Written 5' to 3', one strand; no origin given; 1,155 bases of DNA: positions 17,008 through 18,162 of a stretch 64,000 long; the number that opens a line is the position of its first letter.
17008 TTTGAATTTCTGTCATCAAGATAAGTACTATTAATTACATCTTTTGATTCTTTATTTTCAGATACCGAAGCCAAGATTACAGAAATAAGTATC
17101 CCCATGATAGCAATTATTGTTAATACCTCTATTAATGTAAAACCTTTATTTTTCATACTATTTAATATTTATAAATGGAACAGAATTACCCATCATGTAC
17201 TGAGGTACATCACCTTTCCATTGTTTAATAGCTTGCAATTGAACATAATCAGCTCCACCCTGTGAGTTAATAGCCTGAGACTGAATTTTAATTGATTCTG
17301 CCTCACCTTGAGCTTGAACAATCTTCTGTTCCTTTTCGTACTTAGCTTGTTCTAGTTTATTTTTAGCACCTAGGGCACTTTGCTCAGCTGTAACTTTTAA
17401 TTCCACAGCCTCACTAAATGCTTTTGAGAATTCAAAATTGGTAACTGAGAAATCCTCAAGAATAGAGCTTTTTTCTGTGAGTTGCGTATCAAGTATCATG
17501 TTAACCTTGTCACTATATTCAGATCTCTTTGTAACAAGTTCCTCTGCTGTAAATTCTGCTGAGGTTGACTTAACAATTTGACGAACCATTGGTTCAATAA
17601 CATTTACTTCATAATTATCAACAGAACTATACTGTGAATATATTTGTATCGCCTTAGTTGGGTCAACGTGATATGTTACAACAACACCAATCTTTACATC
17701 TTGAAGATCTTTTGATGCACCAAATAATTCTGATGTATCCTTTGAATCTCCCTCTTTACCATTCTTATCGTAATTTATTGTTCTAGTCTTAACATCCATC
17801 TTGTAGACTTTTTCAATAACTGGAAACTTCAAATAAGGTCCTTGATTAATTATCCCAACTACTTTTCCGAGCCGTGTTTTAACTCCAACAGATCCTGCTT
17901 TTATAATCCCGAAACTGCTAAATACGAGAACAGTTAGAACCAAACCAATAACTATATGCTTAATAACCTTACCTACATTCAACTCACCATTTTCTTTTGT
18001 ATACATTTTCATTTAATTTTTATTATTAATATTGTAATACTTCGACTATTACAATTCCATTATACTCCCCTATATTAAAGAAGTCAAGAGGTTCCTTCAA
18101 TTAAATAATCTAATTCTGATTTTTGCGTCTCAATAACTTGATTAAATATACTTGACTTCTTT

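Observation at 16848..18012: Phage-encoded type IV prepilin-like protein next to an SPFH/Band-7 membrane scaffold protein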

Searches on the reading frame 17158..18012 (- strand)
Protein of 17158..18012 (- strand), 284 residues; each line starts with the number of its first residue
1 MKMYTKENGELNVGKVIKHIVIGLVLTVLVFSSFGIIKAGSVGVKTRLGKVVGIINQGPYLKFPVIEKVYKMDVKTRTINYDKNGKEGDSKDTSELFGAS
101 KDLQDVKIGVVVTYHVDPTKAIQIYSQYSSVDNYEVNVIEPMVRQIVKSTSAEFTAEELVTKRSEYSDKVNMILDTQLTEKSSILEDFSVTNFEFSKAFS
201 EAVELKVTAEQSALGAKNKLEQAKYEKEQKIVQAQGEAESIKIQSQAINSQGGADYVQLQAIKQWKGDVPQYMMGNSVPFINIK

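Call 6: search_protein_families(library=pfam, proteins=[window:17158-18012:-], max_evalue=0.01)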
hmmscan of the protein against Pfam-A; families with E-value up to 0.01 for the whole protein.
window:17158-18012:- (284 aa): 1 family
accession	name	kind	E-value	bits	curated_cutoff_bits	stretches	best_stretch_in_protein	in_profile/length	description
PF01145.31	Band_7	-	4.3e-31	108.8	23.6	1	36-228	2-166/176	SPFH domain / Band 7 family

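Call 7: search_protein_families(library=phrogs, proteins=[window:17158-18012:-], max_evalue=0.01)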
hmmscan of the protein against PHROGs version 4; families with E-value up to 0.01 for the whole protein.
window:17158-18012:- (284 aa): 2 families
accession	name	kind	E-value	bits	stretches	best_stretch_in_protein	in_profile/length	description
phrog_200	-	other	7.1e-47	161.3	1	11-283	78-359/379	lipoprotein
phrog_38808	-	unknown function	5e-08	34.1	1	233-284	18-68/68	-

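Call 12: find_related_loci(query=window:17158-18012:-, collection=viral_contigs, flank=6000)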
Query window:17158-18012:- (284 aa) in viral_contigs; peptide patterns used: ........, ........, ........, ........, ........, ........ (x = any residue, [..] = any of these).
6 stretches matched a pattern; 1 encode a relative of the query (tblastn E <= 1e-3); 1 distinct loci.
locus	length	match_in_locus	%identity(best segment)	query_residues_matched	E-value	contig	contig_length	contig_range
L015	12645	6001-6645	30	20-247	5e-21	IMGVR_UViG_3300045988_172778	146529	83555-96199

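Call 23: find_homologous_proteins(query=window:17158-18012:-, max_evalue=1e-20)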
Query window:17158-18012:- (284 aa): 2339 proteins with E <= 1e-20 among 3176 candidates; the best 120 are listed.
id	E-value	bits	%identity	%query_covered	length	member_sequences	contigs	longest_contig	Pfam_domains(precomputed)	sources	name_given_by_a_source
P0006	3.2e-172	589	99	99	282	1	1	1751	PF01145.32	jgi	-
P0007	4.8e-170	582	98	99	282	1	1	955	PF01145.32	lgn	-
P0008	6.3e-170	581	97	99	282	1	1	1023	PF01145.32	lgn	-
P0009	1.5e-169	580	97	99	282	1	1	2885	PF01145.32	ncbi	-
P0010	2.3e-144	497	86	98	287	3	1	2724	PF01145.32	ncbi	-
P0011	8.7e-119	414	70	99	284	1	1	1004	PF01145.32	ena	-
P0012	2.4e-118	412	68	99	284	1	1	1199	PF01145.32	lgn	-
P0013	2.4e-116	406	68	95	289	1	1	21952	PF01145.32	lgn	-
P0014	3.4e-115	402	66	99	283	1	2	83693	PF01145.32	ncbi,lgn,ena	ncbi:MAG: prohibitin family protein [Nanoarchaeota archaeon]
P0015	3.5e-115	402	66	99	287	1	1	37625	PF01145.32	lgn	-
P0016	3.6e-115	402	66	99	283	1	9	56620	PF01145.32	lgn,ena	-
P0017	5.9e-114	398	65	99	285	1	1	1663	PF01145.32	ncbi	-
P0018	6.3e-114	398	65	100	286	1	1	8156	PF01145.32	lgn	-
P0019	6.4e-114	398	69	94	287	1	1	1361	PF01145.32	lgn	-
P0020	8.2e-114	397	64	99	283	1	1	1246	PF01145.32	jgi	-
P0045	1.7e-108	380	67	92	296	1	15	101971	PF01145.32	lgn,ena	-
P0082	6.3e-106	372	61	99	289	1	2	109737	PF01145.32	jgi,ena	jgi:regulator of protease activity HflC (stomatin/prohibitin superfamily)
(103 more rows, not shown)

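Call 24: find_encoding_contigs(protein=P0014, flank=4000, max_places=2)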
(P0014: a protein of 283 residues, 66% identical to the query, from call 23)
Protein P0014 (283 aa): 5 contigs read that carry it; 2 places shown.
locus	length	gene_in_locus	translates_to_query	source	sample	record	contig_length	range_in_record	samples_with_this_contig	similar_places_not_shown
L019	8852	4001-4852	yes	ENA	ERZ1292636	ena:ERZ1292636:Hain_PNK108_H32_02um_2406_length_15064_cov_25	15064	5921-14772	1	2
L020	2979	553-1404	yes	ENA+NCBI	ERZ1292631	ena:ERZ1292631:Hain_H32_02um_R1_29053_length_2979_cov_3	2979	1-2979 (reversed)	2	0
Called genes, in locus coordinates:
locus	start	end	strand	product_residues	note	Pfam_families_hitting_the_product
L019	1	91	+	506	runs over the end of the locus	PF13155:Toprim_2, PF13662:Toprim_4, PF13481:AAA_25, PF03796:DnaB_C, PF06745:ATPase, PF01656:CbiA (weak)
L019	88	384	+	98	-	PF01807:Zn_ribbon_DnaG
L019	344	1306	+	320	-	PF00154:RecA_N, PF08423:Rad51, PF06745:ATPase (faint)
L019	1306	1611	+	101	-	PF13344:Hydrolase_6 (weak)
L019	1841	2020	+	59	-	-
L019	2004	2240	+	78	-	-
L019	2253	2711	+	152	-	-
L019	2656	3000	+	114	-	-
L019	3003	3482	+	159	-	PF24608:PDDEXK_15 (weak)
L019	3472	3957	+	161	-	-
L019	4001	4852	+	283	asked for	PF01145:Band_7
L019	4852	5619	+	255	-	PF00929:RNase_T (faint), PF13482:RNase_H_2, PF10108:DNA_pol_B_exo2 (faint)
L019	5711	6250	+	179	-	-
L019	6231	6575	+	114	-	-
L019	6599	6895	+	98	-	-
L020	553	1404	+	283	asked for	PF01145:Band_7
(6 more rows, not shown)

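Call 25: find_encoding_contigs(protein=P0045, flank=4000, max_places=2)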
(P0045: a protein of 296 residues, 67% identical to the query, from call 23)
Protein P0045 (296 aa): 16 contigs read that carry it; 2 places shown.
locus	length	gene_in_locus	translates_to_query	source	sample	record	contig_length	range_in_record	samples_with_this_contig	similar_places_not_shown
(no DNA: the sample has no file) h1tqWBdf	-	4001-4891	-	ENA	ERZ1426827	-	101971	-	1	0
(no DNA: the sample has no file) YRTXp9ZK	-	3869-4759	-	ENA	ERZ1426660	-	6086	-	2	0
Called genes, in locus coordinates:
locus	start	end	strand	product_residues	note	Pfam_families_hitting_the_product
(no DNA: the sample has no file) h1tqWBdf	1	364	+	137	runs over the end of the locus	PF05443:ROS_MUCR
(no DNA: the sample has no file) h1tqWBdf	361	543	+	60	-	-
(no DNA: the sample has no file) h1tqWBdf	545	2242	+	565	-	PF00176:SNF2-rel_dom, PF04851:ResIII (faint), PF00271:Helicase_C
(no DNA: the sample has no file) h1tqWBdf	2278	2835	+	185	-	-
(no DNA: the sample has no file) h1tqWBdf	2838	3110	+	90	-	-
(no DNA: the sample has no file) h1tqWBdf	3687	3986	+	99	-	PF11195:Tad2-like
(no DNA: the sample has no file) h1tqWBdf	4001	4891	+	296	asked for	PF01145:Band_7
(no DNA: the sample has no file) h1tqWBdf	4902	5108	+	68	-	-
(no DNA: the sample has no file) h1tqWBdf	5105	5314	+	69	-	-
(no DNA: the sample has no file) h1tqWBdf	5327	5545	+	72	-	-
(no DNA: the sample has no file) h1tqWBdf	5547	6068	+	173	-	PF13936:HTH_38 (faint)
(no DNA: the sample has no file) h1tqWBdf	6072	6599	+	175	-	-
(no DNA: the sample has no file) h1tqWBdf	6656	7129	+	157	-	PF18896:SLT_3 (weak)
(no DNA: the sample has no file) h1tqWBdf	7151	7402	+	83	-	-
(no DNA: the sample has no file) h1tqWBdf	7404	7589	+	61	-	-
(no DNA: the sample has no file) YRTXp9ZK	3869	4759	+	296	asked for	PF01145:Band_7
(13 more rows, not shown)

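Call 26: find_encoding_contigs(protein=P0082, flank=4000, max_places=2)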
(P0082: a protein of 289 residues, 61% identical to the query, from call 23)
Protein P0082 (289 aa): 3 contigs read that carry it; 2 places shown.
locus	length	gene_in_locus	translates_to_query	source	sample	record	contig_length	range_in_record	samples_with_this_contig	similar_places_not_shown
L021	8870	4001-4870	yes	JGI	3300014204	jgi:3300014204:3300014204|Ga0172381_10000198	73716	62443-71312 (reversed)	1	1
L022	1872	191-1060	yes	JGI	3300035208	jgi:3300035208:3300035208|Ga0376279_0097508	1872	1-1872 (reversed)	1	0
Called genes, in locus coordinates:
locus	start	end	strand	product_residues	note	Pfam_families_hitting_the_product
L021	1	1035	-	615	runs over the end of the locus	PF03796:DnaB_C, PF06745:ATPase (faint), PF13481:AAA_25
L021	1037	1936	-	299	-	-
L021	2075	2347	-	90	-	PF18903:DUF5659 (faint)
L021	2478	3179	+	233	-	PF00483:NTP_transferase, PF12804:NTP_transf_3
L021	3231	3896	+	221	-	PF14528:LAGLIDADG_3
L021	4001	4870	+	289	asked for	PF01145:Band_7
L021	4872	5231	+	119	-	PF07963:N_methyl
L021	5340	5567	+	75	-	-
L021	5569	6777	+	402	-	PF05221:AdoHcyase, PF00670:AdoHcyase_NAD, PF02826:2-Hacid_dh_C (weak), PF07991:KARI_N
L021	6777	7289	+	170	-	PF13521:AAA_28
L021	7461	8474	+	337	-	PF00438:S-AdoMet_synt_N, PF02772:S-AdoMet_synt_M, PF02773:S-AdoMet_synt_C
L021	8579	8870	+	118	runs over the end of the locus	PF18909:dGTP_diPhyd_N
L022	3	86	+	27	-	?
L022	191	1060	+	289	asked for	PF01145:Band_7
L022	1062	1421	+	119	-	PF07963:N_methyl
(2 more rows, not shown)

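Call 28: find_related_loci(query=A1, collection=viral_contigs, flank=3000)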
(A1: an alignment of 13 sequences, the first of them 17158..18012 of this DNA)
Query A1 (284 aa) in viral_contigs; peptide patterns used: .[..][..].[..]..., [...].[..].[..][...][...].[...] (x = any residue, [..] = any of these).
142 stretches matched a pattern; 100 encode a relative of the query (tblastn E <= 1e-3); the best 80 are kept; 80 distinct loci.
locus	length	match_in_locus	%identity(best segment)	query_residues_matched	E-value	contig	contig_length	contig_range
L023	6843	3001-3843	63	4-283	3e-117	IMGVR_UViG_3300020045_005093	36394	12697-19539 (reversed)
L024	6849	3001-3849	61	4-284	8e-116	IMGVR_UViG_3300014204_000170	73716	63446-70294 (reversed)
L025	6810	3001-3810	64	16-284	5e-116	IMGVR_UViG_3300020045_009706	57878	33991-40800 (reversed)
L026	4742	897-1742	63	4-284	2e-115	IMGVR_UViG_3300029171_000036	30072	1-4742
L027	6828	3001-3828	62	10-284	8e-111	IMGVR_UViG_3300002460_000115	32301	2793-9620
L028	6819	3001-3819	60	11-282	5e-110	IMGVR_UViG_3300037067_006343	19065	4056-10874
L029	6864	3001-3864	59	3-284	7e-109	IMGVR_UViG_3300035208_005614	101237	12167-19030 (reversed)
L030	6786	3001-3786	62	21-281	5e-108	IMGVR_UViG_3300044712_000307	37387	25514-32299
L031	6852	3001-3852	57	1-283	2e-101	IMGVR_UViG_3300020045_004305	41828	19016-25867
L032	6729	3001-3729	50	33-283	9e-81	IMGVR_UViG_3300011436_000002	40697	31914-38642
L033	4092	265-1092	44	1-283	2e-79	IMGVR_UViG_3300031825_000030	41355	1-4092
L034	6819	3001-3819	47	3-283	2e-78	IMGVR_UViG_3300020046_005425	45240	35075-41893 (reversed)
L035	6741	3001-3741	46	29-283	2e-67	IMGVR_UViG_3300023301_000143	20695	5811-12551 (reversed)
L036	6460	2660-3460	44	10-283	2e-63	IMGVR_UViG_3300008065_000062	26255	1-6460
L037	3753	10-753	42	20-283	3e-63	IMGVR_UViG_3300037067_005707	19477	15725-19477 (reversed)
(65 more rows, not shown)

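Call 36: find_related_loci(query=A1, collection=genome_contigs, flank=3000)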
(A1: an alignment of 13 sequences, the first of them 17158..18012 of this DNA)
Query A1 (284 aa) in genome_contigs; peptide patterns used: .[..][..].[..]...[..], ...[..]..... (x = any residue, [..] = any of these).
43 stretches matched a pattern; 18 encode a relative of the query (tblastn E <= 1e-3); 18 distinct loci.
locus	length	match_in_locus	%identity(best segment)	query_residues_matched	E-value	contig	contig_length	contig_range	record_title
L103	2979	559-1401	66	4-284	2e-131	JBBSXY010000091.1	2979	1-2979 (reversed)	MAG: Nanoarchaeota archaeon isolate H32-bin010 H32_bin010_000000000091, whole genome shotgun sequence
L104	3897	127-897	67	28-283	4e-113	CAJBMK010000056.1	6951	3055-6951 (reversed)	uncultured bacterium isolate Loc090907-8m_bin-552 genome assembly, contig: bin-552:56/88, whole genome shotgun sequence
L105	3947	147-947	59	18-283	6e-111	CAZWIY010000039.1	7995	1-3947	MAG TPA_asm: uncultured Candidatus Saccharibacteria bacterium isolate SRP278252_co1_58 genome assembly, contig: NODE_169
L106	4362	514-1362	61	4-284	4e-110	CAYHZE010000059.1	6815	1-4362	MAG TPA_asm: uncultured Candidatus Saccharibacteria bacterium isolate ERP119705_co17_184 genome assembly, contig: NODE_1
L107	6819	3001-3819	59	8-283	4e-108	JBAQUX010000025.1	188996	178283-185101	MAG: Minisyncoccia bacterium isolate MFD03283_ilm_asm_bin10 k127_16247, whole genome shotgun sequence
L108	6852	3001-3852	57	1-283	1e-104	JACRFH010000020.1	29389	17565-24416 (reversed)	MAG: Candidatus Kaiserbacteria bacterium isolate NC_groundwater_1720_Pr3_B-0.1um_51_29 SR-2_scaffold_141_1363757, whole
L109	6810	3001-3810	58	16-284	7e-103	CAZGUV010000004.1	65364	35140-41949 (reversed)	MAG TPA_asm: uncultured Candidatus Saccharibacteria bacterium isolate SRP257259_co1_62 genome assembly, contig: NODE_401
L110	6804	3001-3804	57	18-284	2e-101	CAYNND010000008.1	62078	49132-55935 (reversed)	MAG TPA_asm: uncultured Candidatus Saccharibacteria bacterium isolate SRP170004_co1_174 genome assembly, contig: NODE_56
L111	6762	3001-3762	60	31-283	6e-101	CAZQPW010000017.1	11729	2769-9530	MAG TPA_asm: uncultured Candidatus Saccharibacteria bacterium isolate SRP189682_co2_243 genome assembly, contig: NODE_98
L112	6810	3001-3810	56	15-283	3e-99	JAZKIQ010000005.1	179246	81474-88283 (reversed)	MAG: Patescibacteria group bacterium isolate ADI_DC_SW_02_SPN_11032020-bin050_1 DCSW02SPN_B050_1_000000000005, whole gen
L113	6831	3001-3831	61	10-284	3e-107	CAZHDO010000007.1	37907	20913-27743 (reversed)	MAG TPA_asm: uncultured Candidatus Saccharibacteria bacterium isolate SRP284006_co1_584 genome assembly, contig: NODE_15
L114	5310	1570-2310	59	33-275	1e-90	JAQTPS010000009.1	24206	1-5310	MAG: Candidatus Paceibacterota bacterium isolate STB_121 NODE_4539_length_24206_cov_3.863533_Sandtown_B, whole genome sh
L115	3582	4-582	60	92-283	4e-73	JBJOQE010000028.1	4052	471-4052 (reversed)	MAG: Candidatus Parcubacteria bacterium isolate whiteclaycreek2_2019_sw_WHONDRS-S19S_0038_B_bin.31 scaffold_1039205, who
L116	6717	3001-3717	32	30-283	2e-36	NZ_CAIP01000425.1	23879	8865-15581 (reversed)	Microcystis sp. T1-4, whole genome shotgun sequence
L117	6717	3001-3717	33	30-283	3e-34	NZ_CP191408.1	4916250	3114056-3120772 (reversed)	Microcystis ichthyoblabe FBCC-A1114 chromosome, complete genome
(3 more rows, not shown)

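Call 38: find_related_loci(query=A1, collection=metagenome_contigs, flank=3000)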
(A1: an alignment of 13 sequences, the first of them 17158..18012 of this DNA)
Query A1 (284 aa) in metagenome_contigs; peptide patterns used: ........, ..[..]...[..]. (x = any residue, [..] = any of these).
600 stretches matched a pattern (row limit reached: there are more); 178 encode a relative of the query (tblastn E <= 1e-3); the best 80 are kept; 80 distinct loci.
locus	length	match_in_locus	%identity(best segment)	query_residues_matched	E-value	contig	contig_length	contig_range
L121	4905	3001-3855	86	1-281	4e-161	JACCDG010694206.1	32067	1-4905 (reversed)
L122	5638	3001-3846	67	4-284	2e-125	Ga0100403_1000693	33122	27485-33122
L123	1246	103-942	64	4-283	5e-131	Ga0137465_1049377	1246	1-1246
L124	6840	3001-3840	63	6-284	8e-118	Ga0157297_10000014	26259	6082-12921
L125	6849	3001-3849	61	4-284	6e-116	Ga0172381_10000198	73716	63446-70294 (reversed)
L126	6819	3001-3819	62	13-283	7e-112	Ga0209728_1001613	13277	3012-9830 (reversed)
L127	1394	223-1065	59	1-281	1e-120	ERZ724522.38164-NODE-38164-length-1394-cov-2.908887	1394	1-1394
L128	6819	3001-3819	62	13-283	3e-111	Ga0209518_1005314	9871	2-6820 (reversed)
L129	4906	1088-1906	63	4-275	8e-111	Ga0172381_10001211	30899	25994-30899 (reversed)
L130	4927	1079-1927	61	4-284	1e-109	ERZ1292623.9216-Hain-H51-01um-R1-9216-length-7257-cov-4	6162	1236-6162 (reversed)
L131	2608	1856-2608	66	17-267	1e-113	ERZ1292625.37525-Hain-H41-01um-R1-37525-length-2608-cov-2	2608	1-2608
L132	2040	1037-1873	59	2-283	2e-115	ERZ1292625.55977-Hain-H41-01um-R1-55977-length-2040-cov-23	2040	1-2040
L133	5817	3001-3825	62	11-284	5e-109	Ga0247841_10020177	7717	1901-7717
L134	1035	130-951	60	12-284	3e-119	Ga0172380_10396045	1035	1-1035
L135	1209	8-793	62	21-281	3e-118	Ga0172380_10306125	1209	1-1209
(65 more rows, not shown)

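Call 54: search_protein_families(library=ncbifam, proteins=[window:17158-18012:-, L121:3880-4548:+], max_evalue=0.01)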
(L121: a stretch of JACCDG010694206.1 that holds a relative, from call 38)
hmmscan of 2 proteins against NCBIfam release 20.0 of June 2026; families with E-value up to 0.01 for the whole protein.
window:17158-18012:- (284 aa): 4 families
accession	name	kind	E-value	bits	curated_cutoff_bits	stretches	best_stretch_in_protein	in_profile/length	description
TIGR01932.1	hflC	equivalog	8.5e-07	28.1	134.4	1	19-81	5-74/318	protease modulator HflC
NF008259.0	PRK11029.1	equivalog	3.3e-05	23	427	1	20-81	6-74/334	protease modulator HflC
TIGR01933.1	hflK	equivalog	7.3e-05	22.3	159.4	1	36-249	3-198/261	FtsH protease activity modulator HflK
NF008181.0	PRK10930.1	equivalog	0.00088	18.2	660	0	13-75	77-138/419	FtsH protease activity modulator HflK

L121:3880-4548:+ (222 aa): 3 families
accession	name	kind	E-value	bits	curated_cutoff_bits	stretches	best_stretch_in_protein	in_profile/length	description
TIGR00632.1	vsr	subfamily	8.9e-10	38.9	97.85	1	108-205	4-117/119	DNA mismatch endonuclease Vsr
NF007294.0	PRK09767.1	equivalog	9.2e-05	22.5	218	1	184-220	71-107/117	DUF559 domain-containing protein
NF058533.1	antiphage_ProA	equivalog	0.0042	14.5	1500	1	167-208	1647-1688/1903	anti-phage protein ProA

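Call 69: search_solved_structures(query=window:17158-18012:-, max_evalue=0.001)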
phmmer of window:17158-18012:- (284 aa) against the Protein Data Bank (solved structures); distinct sequences matched with E-value up to 0.001: 8.
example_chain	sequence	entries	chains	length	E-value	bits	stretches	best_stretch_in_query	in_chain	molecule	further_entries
8rrh_B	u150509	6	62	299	6e-22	81.7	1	99-263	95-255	Prohibitin-2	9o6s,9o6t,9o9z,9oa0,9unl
9urz_B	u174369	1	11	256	3.2e-19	72.7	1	52-264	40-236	Prohibitin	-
9unl_E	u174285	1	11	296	2.4e-17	66.6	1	97-262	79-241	Prohibitin 1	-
8rrh_A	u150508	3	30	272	3.1e-17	66.2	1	97-263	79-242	Prohibitin 1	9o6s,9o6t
9o9z_A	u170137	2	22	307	4.1e-17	65.8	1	97-262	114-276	Prohibitin 1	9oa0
9urz_D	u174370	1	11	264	8.5e-17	64.8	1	91-263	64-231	Prohibitin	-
6iqe_A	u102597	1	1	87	5.5e-08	35.9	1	194-263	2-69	Prohibitin-2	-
8j4i_A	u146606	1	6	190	1.5e-06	31.2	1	99-196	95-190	Prohibitin-2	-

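Call 70: search_protein_families(library=padloc, proteins=[window:17158-18012:-], max_evalue=0.01)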
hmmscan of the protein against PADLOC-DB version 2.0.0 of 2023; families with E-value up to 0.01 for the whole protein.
window:17158-18012:- (284 aa): 0 families

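Call 81: search_dna_similar(query=window:17158-18012:-, collection=phages, mode=protein, max_evalue=1e-10, max_rows=30)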
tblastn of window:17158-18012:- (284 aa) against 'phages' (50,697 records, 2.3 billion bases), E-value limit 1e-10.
Records with a match: 154; places in all: 156; records where one place covers at least 80% of the query: 104.
Best place of each record, by identity: <60% 154.
By first word of the organism name: Pseudomonas 57; Staphylococcus 27; Burkholderia 25; Erwinia 6; Rhizobium 5; Bacteriophage 4; Yersinia 4; Agrobacterium 4; Faecalibacterium 3; Caulobacter 3; and 11 more.
By host as written in the record: Pseudomonas aeruginosa 20; - 16; Staphylococcus sp. 16; Burkholderia sp. 15; Pseudomonas aeruginosa PAO1 10; Rhizogenic Agrobacterium biovar 1 ST15.13/040 4; Erwinia amylovora 3; Erwinia amylovora SNUABM_01 3; and 51 more.
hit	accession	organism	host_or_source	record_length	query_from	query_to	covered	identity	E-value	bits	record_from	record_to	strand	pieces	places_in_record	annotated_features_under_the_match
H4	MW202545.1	Caudoviricetes sp.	Manatee Spring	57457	22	283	92%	34.6%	2e-40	155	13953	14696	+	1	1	lysogenization k protein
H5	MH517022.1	Acinetobacter phage SH-Ab 15599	Acinetobacter baumannii 15599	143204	11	284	96%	32.0%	2e-38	149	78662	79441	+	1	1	putative protease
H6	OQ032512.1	Acinetobacter phage nACB2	Acinetobacter halotolerans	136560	28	283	90%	34.1%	5e-42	159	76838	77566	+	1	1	protease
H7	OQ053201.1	Burkholderia phage CSP3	Burkholderia contaminans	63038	15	283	95%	31.6%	3e-39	151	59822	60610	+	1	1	prohibitin family protein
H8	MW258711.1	Kosakonia phage Kc166B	Kosakonia cowanii CB166B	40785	5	283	98%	27.4%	7e-22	100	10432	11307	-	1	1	membrane protease family protein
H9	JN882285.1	Cronobacter phage vB_CsaM_GAP32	Cronobacter sakazakii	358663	3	283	99%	26.0%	1e-18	91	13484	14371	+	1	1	hypothetical protein (x2)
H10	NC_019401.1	Cronobacter phage vB_CsaM_GAP32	Cronobacter sakazakii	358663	3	283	99%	26.0%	1e-18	91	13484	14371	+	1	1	hypothetical protein (x2)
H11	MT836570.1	Bacteriophage sp.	human fecal samples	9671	33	277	86%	29.7%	1e-29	123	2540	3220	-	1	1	record has no annotation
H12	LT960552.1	Yersinia phage fHe-Yen9-03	-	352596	11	283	96%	26.6%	2e-21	100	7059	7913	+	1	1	g014: Membrane protease family protein y2843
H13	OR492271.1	Fusobacterium phage phiFN37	Fusobacterium necrophorum subsp. ...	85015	21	271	88%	28.8%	2e-22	102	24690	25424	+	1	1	prohibitin family protein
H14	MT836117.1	Bacteriophage sp.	human fecal samples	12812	20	282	93%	26.7%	3e-19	93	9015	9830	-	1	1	record has no annotation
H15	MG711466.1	Faecalibacterium phage FP_Toutatis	Faecalibacterium prausnitzii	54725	20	282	93%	26.7%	5e-19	92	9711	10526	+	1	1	membrane protein, stomatin/prohibitin domain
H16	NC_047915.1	Faecalibacterium phage FP_Toutatis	Faecalibacterium prausnitzii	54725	20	282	93%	26.7%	5e-19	92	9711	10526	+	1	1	prohibitin family protein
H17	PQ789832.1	Burkholderia phage vB_E438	Burkholderia sp.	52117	14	284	95%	25.8%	9e-13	74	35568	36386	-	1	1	hypothetical protein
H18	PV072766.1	Burkholderia phage vB_E253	Burkholderia sp.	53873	14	284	95%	25.8%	1e-12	74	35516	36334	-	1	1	hypothetical protein (x2)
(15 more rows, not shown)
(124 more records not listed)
